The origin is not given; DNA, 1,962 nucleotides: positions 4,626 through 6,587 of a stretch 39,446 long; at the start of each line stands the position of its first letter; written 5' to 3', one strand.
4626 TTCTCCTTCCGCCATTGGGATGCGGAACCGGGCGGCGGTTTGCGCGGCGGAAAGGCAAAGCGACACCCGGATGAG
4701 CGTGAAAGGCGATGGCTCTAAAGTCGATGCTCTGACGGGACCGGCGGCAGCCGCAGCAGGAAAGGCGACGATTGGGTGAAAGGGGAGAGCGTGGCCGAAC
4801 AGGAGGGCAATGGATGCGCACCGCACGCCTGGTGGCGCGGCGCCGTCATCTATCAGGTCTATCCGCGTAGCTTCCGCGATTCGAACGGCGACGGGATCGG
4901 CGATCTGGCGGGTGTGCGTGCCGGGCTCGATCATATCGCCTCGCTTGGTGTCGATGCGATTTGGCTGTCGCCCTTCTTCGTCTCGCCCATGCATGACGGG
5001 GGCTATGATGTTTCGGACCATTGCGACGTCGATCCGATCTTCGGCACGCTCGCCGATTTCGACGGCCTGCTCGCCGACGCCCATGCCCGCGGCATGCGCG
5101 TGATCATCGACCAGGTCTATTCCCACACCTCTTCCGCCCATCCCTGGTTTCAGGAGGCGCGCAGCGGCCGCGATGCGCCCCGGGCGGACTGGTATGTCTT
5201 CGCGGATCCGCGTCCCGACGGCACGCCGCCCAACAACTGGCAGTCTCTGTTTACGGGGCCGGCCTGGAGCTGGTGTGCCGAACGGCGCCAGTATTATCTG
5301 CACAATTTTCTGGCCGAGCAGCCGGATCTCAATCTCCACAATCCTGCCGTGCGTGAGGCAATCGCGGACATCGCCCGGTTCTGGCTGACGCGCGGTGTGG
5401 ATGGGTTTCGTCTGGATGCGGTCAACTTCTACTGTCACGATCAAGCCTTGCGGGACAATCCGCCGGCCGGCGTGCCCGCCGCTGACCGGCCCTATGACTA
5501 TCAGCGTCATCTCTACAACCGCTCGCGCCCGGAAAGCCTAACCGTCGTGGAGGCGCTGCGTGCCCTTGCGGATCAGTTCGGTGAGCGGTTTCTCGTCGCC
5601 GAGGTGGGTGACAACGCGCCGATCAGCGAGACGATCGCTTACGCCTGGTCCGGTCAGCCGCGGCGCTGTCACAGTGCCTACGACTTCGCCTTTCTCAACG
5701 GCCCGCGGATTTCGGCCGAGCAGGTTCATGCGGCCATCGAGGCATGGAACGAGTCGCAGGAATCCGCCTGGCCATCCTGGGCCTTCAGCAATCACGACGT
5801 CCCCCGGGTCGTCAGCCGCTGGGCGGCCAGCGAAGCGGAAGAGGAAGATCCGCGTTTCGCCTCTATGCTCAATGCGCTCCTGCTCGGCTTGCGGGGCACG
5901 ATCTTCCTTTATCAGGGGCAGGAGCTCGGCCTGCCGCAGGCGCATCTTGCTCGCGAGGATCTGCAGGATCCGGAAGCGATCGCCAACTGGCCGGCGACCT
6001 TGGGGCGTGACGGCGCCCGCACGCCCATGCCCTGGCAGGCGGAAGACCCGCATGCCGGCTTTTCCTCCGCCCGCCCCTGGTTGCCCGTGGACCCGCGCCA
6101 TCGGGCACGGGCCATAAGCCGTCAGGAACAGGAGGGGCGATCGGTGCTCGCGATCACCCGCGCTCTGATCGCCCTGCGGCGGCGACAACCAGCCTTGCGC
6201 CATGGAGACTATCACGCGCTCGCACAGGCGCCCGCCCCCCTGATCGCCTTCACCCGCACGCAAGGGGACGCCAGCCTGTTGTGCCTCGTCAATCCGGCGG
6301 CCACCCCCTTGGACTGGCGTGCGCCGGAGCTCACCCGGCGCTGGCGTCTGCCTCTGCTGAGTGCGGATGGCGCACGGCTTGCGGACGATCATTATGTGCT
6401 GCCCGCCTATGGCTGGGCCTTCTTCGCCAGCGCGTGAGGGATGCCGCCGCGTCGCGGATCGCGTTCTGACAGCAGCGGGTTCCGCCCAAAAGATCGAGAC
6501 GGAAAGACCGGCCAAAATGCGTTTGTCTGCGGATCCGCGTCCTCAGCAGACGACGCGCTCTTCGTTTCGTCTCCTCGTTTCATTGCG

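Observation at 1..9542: Two catalytically intact-looking flavin-dependent halogenase paralogues embedded in a sugar-uptake locus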

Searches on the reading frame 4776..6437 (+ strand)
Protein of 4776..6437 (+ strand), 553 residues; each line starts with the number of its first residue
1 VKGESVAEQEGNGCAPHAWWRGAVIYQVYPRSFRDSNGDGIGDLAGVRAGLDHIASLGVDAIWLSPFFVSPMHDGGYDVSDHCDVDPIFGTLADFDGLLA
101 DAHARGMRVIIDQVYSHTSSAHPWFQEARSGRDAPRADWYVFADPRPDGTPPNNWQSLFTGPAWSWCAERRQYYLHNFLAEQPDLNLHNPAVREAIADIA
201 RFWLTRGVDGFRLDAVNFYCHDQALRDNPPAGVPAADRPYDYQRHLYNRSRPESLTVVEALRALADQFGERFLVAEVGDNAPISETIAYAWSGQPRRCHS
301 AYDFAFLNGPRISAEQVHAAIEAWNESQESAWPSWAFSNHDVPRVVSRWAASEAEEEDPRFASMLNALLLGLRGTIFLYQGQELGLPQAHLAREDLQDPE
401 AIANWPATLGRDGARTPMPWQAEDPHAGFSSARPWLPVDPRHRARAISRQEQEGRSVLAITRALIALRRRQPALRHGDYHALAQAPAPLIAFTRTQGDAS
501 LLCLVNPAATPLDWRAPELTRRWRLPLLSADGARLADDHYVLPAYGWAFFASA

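Call 8: search_protein_families(library=pfam, proteins=[window:4776-6437:+])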
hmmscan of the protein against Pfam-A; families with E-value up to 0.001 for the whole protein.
window:4776-6437:+ (553 aa): 3 families
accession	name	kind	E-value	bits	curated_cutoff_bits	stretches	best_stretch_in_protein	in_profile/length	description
PF00128.31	Alpha-amylase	-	3.9e-117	392.7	22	1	27-477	1-446/446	Alpha amylase, catalytic domain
PF11941.14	DUF3459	-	1.7e-07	32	22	1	461-546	2-86/90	Domain of unknown function (DUF3459)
PF16657.11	Malt_amylase_C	-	0.00036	21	27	1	477-547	1-73/75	Maltogenic Amylase, C-terminal domain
